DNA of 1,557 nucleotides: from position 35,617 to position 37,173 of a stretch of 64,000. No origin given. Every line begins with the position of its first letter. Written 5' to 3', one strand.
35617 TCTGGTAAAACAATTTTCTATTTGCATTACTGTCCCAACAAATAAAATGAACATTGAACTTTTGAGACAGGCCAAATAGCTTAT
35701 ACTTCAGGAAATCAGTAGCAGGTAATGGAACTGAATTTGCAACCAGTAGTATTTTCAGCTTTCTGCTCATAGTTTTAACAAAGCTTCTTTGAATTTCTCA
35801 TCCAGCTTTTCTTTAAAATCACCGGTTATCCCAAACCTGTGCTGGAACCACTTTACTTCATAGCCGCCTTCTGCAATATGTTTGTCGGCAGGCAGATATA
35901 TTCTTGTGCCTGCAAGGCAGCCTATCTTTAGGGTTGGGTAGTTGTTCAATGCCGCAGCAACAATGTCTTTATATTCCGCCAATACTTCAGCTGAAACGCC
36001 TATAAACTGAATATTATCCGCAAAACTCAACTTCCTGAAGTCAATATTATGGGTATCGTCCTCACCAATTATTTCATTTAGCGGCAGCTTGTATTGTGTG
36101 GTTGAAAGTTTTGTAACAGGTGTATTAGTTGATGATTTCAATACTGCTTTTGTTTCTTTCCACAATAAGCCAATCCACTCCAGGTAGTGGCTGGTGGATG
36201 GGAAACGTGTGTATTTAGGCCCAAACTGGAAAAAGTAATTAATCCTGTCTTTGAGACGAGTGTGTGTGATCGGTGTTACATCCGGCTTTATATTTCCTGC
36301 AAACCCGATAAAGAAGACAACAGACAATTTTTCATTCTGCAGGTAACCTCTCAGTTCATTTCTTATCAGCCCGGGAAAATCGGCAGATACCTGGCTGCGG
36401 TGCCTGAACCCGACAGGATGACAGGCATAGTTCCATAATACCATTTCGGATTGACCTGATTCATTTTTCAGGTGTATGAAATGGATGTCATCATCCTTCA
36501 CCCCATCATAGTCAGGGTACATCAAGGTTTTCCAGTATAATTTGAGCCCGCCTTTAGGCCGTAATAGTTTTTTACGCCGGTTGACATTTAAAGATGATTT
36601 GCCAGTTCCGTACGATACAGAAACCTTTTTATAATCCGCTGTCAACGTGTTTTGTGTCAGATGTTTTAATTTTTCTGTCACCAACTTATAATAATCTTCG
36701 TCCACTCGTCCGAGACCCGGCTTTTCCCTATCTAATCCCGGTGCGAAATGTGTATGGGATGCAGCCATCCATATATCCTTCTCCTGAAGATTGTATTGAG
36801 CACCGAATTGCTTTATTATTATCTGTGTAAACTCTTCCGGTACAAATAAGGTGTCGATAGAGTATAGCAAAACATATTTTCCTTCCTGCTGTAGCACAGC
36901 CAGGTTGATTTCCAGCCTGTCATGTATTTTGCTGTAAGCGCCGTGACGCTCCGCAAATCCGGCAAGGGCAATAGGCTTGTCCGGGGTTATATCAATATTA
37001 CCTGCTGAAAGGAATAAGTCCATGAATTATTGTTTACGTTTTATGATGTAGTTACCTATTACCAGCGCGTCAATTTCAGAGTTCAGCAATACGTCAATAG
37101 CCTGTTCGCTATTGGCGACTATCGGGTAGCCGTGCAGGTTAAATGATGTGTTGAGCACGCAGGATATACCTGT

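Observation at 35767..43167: Five contiguous non-glycosyltransferase tailoring enzymes inside the operon predict a heavily decorated polysaccharide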

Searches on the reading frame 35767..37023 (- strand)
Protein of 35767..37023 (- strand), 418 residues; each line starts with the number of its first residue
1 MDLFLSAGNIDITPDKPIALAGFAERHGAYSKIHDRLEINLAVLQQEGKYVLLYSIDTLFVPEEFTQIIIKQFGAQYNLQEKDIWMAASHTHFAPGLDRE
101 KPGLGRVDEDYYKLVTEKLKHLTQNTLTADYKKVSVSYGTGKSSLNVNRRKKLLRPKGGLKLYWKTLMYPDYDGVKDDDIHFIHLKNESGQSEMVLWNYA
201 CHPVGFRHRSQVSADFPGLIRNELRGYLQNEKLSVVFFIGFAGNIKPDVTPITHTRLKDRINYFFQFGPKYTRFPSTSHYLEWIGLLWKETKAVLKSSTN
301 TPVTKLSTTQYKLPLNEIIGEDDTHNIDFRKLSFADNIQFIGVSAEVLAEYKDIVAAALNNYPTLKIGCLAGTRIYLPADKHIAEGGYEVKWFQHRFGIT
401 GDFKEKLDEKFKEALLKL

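Call 3: search_protein_families(library=pfam, proteins=[window:35767-37023:-], max_evalue=0.01)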
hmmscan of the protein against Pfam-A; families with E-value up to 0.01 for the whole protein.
window:35767-37023:- (418 aa): 1 family
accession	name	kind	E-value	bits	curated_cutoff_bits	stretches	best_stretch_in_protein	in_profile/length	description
PF04734.18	Ceramidase_alk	-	3.7e-05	23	32.1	1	7-251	5-256/509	Neutral/alkaline non-lysosomal ceramidase, N-terminal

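Call 4: search_protein_families(library=ncbifam, proteins=[window:35767-37023:-], max_evalue=0.01)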
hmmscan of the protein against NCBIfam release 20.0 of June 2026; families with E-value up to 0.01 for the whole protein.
window:35767-37023:- (418 aa): 1 family
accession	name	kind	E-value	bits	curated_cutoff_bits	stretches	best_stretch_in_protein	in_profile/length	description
NF047961.1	adhesin_HupY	equivalog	0.0095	14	1250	0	12-81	145-213/978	leucine-rich repeat adhesin HupY/LrrG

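Call 11: search_solved_structures(query=window:35767-37023:-, max_evalue=10, show_alignments=2)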
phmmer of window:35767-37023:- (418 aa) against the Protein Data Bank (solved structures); distinct sequences matched with E-value up to 10: 1.
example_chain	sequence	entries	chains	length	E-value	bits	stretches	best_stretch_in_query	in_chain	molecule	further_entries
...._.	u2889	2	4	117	0.47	12.4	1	267-322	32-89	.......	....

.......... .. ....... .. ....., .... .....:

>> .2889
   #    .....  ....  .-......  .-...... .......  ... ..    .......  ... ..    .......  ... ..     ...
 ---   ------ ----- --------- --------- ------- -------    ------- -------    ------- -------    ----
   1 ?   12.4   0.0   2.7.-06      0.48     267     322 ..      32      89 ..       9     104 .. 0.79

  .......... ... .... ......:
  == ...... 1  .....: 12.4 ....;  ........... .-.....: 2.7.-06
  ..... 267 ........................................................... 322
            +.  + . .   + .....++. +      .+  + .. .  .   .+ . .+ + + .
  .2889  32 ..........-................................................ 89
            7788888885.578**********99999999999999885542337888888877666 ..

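Call 14: find_homologous_proteins(query=window:35767-37023:-)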
Query window:35767-37023:- (418 aa): 315 proteins with E <= 0.001 among 4552 candidates; the best 120 are listed.
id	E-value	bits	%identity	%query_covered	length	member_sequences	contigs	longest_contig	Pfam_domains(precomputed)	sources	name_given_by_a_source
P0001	1.1e-262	889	91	100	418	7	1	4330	-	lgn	-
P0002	7.1e-256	867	89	100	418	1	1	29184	-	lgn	-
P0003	7.0e-253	857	87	100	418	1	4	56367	-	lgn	-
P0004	6.4e-246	834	85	100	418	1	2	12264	-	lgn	-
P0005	2.4e-221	753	78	100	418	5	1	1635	PF04734.19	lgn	-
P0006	2.3e-218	743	74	100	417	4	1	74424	-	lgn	-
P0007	6.3e-213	725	75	100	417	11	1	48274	PF04734.19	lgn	-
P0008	1.9e-211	720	73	100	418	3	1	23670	-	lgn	-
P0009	2.5e-199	681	70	100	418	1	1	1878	-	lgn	-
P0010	4.2e-184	630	64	100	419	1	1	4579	PF04734.19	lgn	-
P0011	7.6e-183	626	64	100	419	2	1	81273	-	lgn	-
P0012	2.2e-182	625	63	100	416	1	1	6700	-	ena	-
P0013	1.8e-181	622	63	100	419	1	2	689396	-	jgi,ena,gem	-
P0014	9.6e-178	609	61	100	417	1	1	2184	-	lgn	-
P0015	1.4e-174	599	61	100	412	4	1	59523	-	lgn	-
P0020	1.5e-167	576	57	100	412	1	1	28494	PF04734.19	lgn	-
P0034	1.3e-149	517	52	100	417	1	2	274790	-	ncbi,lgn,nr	ncbi:MAG: hypothetical protein H6551_09660 [Chitinophagales bacterium]|nr:hypothetical protein [Chit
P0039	4.1e-137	476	52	100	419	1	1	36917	PF04734.19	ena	-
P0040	2.8e-136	473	51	100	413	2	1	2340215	PF04734.19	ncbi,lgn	-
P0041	2.2e-122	427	45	100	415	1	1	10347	PF04734.19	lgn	-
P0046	1.8e-110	388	44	99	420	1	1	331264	-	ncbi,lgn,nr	ncbi:MAG: hypothetical protein EOP56_00800 [Sphingobacteriales bacterium]|nr:MAG: hypothetical prote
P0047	1.7e-108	381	42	100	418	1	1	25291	PF04734.19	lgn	-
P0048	6.4e-101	356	41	100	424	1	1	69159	PF04734.19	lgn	-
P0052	3.8e-87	311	38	98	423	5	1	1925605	-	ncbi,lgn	-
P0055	1.3e-59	220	32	100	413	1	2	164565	-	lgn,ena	-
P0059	8.7e-58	214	31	97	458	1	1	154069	-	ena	-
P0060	2.2e-57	213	33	99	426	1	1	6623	PF04734.19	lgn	-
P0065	1.0e-55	207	30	98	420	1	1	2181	PF04734.19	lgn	-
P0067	3.1e-55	206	32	98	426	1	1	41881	PF04734.19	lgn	-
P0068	5.7e-55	205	31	97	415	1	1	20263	PF04734.19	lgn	-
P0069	6.4e-55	205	32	98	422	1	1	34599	PF04734.19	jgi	jgi:neutral ceramidase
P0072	1.3e-53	200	33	96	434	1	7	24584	PF04734.19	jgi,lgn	-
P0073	1.6e-53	200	30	100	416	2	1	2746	PF04734.19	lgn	-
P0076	3.9e-52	196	31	98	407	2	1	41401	PF04734.19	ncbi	-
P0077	1.1e-51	194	29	97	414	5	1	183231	PF04734.19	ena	-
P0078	1.9e-51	193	33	95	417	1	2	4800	PF04734.19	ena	-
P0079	3.0e-51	193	31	100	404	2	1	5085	PF04734.19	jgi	-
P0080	3.4e-51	192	32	99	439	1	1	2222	PF04734.19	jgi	-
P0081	4.9e-51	192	33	96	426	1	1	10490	PF04734.19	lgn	-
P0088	6.9e-49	185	27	98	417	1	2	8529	PF04734.19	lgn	-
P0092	7.6e-48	181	30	97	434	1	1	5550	PF04734.19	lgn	-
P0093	3.6e-47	179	29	97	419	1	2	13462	PF04734.19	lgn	-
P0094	3.7e-47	179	31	99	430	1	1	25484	PF04734.19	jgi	jgi:hypothetical protein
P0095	5.0e-47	179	29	96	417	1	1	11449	PF04734.19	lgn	-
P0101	4.4e-46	176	29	96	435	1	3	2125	PF04734.19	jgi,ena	-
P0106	6.2e-46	175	30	100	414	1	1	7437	PF04734.19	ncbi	-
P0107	9.0e-46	175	30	98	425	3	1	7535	PF04734.19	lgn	-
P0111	2.1e-45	173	31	99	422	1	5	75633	-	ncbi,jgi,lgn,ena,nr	ncbi:MAG TPA: hypothetical protein PKN32_04565 [Bacteroidales bacterium]|nr:hypothetical protein [Ba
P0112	3.2e-45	173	30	99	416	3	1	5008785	-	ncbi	-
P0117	9.7e-45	171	28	99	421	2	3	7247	PF04734.19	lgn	-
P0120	2.3e-44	170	30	97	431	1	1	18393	PF04734.19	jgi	-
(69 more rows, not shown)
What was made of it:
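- On Neutral/alkaline ceramidase (PF04734): About a third of the listed homologs carry a precomputed PF04734 hit (call 14).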

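Call 19: search_solved_structures(query=A1, max_evalue=10, show_alignments=2)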
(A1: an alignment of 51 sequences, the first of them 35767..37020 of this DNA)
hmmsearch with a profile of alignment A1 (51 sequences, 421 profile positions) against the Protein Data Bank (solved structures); distinct sequences matched with E-value up to 10: 2.
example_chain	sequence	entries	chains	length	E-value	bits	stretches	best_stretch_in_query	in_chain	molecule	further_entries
4wgk_A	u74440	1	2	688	1.3e-12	50.4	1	18-228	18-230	Neutral ceramidase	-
2zws_A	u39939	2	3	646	7.9e-12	47.8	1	6-251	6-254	Neutral ceramidase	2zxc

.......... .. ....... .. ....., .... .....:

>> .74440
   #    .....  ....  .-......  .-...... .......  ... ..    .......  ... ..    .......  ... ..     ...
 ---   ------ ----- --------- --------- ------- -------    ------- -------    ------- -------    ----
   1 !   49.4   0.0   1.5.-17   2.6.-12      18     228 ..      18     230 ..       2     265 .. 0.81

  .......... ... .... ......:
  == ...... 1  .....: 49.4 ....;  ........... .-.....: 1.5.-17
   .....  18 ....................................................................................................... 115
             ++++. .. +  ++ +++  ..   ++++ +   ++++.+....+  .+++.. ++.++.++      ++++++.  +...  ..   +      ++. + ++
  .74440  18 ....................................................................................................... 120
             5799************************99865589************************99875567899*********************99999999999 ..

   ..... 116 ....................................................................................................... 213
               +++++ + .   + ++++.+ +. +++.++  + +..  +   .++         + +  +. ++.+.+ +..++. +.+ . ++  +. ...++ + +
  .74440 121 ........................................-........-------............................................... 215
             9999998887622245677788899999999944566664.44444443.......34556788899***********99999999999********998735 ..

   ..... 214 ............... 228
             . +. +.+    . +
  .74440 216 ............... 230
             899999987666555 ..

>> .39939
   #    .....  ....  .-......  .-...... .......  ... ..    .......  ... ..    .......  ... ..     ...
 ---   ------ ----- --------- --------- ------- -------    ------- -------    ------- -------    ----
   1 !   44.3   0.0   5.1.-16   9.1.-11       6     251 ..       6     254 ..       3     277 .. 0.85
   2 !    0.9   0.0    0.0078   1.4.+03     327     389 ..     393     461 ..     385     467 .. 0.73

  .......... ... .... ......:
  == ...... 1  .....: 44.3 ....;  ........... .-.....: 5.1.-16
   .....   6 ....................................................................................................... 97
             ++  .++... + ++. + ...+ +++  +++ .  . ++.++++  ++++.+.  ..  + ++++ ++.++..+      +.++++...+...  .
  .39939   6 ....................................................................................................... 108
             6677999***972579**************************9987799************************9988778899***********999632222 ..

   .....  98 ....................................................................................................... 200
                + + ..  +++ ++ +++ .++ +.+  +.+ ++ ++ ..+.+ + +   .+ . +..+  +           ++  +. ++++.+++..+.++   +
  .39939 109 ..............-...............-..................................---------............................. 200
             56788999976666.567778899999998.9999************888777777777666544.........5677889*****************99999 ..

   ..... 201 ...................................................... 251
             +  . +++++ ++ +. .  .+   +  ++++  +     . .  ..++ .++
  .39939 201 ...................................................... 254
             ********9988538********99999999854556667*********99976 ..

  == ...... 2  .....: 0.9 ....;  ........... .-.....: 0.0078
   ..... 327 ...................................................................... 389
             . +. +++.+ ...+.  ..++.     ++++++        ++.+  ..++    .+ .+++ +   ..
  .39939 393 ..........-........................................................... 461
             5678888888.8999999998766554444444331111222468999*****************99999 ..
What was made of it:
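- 35767..37023 (-): Short cytoplasmic neutral-ceramidase-fold protein, a putative Zn amidohydrolase (418 aa). Family profile hits 4WGK and 2ZWS at E about 1e-12 (call 19).
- On Neutral/alkaline ceramidase (PF04734): The family profile hits the same entries at E about 1e-12 (call 19).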

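Call 26: find_encoding_contigs(protein=P0034, flank=10000, max_places=2)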
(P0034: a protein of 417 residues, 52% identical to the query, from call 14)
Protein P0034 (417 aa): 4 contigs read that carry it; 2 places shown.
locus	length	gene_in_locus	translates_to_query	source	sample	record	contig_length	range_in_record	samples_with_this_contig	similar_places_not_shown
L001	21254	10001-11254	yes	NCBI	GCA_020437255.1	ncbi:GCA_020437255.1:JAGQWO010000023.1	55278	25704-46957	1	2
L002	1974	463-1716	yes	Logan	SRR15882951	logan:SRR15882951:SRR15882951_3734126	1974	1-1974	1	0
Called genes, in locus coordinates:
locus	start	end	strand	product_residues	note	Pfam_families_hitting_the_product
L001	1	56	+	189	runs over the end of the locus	PF25084:LbH_EIF2B, PF00132:Hexapep, PF25087:GMPPB_C (weak), PF14602:Hexapep_2 (weak), PF00132:Hexapep (weak)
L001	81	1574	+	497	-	PF01943:Polysacc_synt, PF13440:Polysacc_synt_3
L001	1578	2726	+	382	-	PF13439:Glyco_transf_4 (weak), PF20706:GT4-conflict, PF00534:Glycos_transf_1, PF13692:Glyco_trans_1_4, PF13524:Glyco_trans_1_2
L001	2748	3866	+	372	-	PF13439:Glyco_transf_4 (weak), PF20706:GT4-conflict (weak), PF00534:Glycos_transf_1, PF13692:Glyco_trans_1_4, PF13524:Glyco_trans_1_2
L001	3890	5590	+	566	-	PF00733:Asn_synthase (weak)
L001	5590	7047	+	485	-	PF03062:MBOAT, PF13813:MBOAT_2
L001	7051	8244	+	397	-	-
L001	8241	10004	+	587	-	PF02543:Carbam_trans_N, PF00814:TsaD (weak), PF22521:HypF_C_2 (faint), PF16861:Carbam_trans_C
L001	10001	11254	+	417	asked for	-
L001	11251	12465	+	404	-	PF20706:GT4-conflict, PF00534:Glycos_transf_1, PF13692:Glyco_trans_1_4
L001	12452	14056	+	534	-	PF00535:Glycos_transf_2, PF10111:Glyco_tranf_2_2 (faint)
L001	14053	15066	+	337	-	PF00534:Glycos_transf_1, PF13692:Glyco_trans_1_4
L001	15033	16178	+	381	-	PF00534:Glycos_transf_1, PF13692:Glyco_trans_1_4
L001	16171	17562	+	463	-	PF04932:Wzy_C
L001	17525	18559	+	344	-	PF13439:Glyco_transf_4 (faint), PF00534:Glycos_transf_1, PF13692:Glyco_trans_1_4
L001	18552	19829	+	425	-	PF27533:CapK_C (weak)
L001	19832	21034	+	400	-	PF13579:Glyco_trans_4_4, PF00534:Glycos_transf_1, PF13692:Glyco_trans_1_4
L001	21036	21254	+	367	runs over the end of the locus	PF02350:Epimerase_2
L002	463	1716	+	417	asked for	-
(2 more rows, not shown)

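Call 27: find_encoding_contigs(protein=P0013, flank=10000, max_places=2)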
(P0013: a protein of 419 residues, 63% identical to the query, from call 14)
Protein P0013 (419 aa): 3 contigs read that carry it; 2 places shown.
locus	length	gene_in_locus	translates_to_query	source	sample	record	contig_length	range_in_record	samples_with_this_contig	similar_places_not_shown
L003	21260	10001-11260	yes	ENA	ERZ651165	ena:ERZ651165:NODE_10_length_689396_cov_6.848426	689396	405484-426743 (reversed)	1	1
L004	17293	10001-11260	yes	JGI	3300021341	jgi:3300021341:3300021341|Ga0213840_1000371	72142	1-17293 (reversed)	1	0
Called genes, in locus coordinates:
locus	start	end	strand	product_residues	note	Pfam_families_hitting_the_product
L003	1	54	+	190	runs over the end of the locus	PF00132:Hexapep, PF25084:LbH_EIF2B, PF25087:GMPPB_C (faint), PF14602:Hexapep_2 (weak)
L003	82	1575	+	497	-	PF01943:Polysacc_synt, PF13440:Polysacc_synt_3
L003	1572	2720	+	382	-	PF20706:GT4-conflict (weak), PF00534:Glycos_transf_1, PF13692:Glyco_trans_1_4, PF13524:Glyco_trans_1_2 (faint)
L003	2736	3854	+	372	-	PF13439:Glyco_transf_4, PF00534:Glycos_transf_1, PF13692:Glyco_trans_1_4, PF13524:Glyco_trans_1_2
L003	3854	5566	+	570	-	PF00733:Asn_synthase (weak)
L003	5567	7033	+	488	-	PF03062:MBOAT, PF13813:MBOAT_2 (weak)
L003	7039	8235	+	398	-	-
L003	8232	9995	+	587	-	PF02543:Carbam_trans_N, PF16861:Carbam_trans_C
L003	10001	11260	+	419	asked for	-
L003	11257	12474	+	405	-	PF20706:GT4-conflict, PF00534:Glycos_transf_1, PF13692:Glyco_trans_1_4, PF13524:Glyco_trans_1_2 (weak)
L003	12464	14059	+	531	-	PF00535:Glycos_transf_2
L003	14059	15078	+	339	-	PF13439:Glyco_transf_4 (weak), PF00534:Glycos_transf_1, PF13692:Glyco_trans_1_4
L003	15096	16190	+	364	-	PF00534:Glycos_transf_1, PF13692:Glyco_trans_1_4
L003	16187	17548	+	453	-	PF04932:Wzy_C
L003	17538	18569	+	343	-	PF00534:Glycos_transf_1, PF13692:Glyco_trans_1_4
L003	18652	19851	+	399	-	PF27533:CapK_C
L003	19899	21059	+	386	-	PF13579:Glyco_trans_4_4, PF00534:Glycos_transf_1, PF13692:Glyco_trans_1_4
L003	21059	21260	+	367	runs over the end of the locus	PF02350:Epimerase_2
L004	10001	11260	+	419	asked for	-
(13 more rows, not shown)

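Call 28: find_encoding_contigs(protein=P0046, flank=10000, max_places=1)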
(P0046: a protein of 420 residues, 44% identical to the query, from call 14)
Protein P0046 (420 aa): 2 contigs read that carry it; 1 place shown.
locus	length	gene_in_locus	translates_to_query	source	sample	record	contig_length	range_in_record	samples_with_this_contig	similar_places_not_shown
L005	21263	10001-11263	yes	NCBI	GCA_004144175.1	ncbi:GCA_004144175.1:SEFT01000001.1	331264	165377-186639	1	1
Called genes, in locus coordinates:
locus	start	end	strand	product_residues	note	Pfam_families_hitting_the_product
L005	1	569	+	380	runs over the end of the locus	PF02350:Epimerase_2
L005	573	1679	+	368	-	PF00571:CBS (faint), PF02348:CTP_transf_3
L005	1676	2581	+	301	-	PF05721:PhyH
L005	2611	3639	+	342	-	PF03102:NeuB, PF08666:SAF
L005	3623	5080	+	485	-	-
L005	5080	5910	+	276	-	PF13489:Methyltransf_23, PF13847:Methyltransf_31, PF08241:Methyltransf_11, PF08242:Methyltransf_12, PF13649:Methyltransf_25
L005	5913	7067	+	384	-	PF20706:GT4-conflict, PF00534:Glycos_transf_1, PF13692:Glyco_trans_1_4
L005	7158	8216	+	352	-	PF00534:Glycos_transf_1, PF13692:Glyco_trans_1_4, PF13524:Glyco_trans_1_2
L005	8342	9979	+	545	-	-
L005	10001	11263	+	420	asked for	-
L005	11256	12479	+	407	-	PF20706:GT4-conflict, PF00534:Glycos_transf_1, PF13692:Glyco_trans_1_4, PF13524:Glyco_trans_1_2 (weak)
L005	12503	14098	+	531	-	PF00535:Glycos_transf_2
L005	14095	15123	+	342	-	PF13439:Glyco_transf_4 (weak), PF00534:Glycos_transf_1, PF13692:Glyco_trans_1_4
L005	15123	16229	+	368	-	PF00534:Glycos_transf_1, PF13692:Glyco_trans_1_4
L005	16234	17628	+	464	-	PF04932:Wzy_C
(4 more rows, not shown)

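Call 29: find_encoding_contigs(protein=P0052, flank=10000, max_places=1)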
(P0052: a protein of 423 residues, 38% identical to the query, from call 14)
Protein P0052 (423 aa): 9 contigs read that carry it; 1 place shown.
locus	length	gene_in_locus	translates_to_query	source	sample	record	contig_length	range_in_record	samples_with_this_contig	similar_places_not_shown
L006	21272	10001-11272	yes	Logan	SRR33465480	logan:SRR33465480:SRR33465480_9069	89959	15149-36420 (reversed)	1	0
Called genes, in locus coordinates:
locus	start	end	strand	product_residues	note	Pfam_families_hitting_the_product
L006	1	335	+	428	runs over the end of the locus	PF03721:UDPG_MGDP_dh_N, PF00984:UDPG_MGDP_dh, PF03720:UDPG_MGDP_dh_C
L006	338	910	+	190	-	PF25084:LbH_EIF2B, PF00132:Hexapep, PF25087:GMPPB_C (weak), PF00132:Hexapep (weak), PF14602:Hexapep_2 (weak)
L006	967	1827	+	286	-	PF01061:ABC2_membrane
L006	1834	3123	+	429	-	PF00005:ABC_tran, PF13304:AAA_21 (faint), PF14524:Wzt_C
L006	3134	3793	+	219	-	PF08241:Methyltransf_11 (weak)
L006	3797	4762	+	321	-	PF01522:Polysacc_deac_1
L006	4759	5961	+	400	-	PF00534:Glycos_transf_1 (weak)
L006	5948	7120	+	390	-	PF20706:GT4-conflict (weak), PF00534:Glycos_transf_1, PF13692:Glyco_trans_1_4, PF13524:Glyco_trans_1_2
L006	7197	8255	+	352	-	PF13439:Glyco_transf_4 (weak), PF00534:Glycos_transf_1, PF13692:Glyco_trans_1_4, PF13524:Glyco_trans_1_2 (weak)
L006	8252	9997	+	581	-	-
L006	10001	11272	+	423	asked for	-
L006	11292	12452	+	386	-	PF20706:GT4-conflict, PF00534:Glycos_transf_1, PF13692:Glyco_trans_1_4, PF13524:Glyco_trans_1_2 (weak)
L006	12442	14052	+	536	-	PF00535:Glycos_transf_2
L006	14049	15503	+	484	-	PF01943:Polysacc_synt, PF13440:Polysacc_synt_3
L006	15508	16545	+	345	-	PF00534:Glycos_transf_1, PF13692:Glyco_trans_1_4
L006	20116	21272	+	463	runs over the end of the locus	PF00501:AMP-binding (faint), PF27533:CapK_C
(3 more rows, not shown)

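Call 30: find_encoding_contigs(protein=P0112, flank=10000, max_places=1)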
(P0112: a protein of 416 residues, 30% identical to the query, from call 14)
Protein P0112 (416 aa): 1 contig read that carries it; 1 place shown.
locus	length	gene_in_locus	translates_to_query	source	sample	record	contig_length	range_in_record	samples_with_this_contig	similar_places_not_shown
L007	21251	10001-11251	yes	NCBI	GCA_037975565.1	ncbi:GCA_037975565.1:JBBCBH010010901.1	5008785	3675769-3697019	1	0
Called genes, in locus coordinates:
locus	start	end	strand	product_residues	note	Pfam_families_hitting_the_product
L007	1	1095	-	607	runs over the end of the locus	PF13667:ThiC-associated, PF01964:ThiC_Rad_SAM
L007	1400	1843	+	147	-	PF13673:Acetyltransf_10, PF00583:Acetyltransf_1, PF13508:Acetyltransf_7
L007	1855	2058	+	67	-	-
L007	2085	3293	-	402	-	PF01757:Acyl_transf_3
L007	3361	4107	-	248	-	PF02633:Creatininase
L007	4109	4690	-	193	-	-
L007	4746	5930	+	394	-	PF02515:CoA_transf_3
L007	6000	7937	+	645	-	PF16177:ACAS_N, PF00501:AMP-binding, PF13193:AMP-binding_C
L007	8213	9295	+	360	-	PF15632:ATPgrasp_Ter (weak)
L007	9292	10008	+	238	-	PF02811:PHP (weak), PF13263:PHP_C (weak)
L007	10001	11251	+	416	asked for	-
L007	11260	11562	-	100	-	PF01329:Pterin_4a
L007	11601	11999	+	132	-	PF06262:Zincin_1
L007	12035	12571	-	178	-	PF02834:LigT_PEase, PF13563:2_5_RNA_ligase2, PF10469:AKAP7_NLS (faint), PF02834:LigT_PEase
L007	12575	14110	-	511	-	PF03023:MurJ, PF01943:Polysacc_synt (weak)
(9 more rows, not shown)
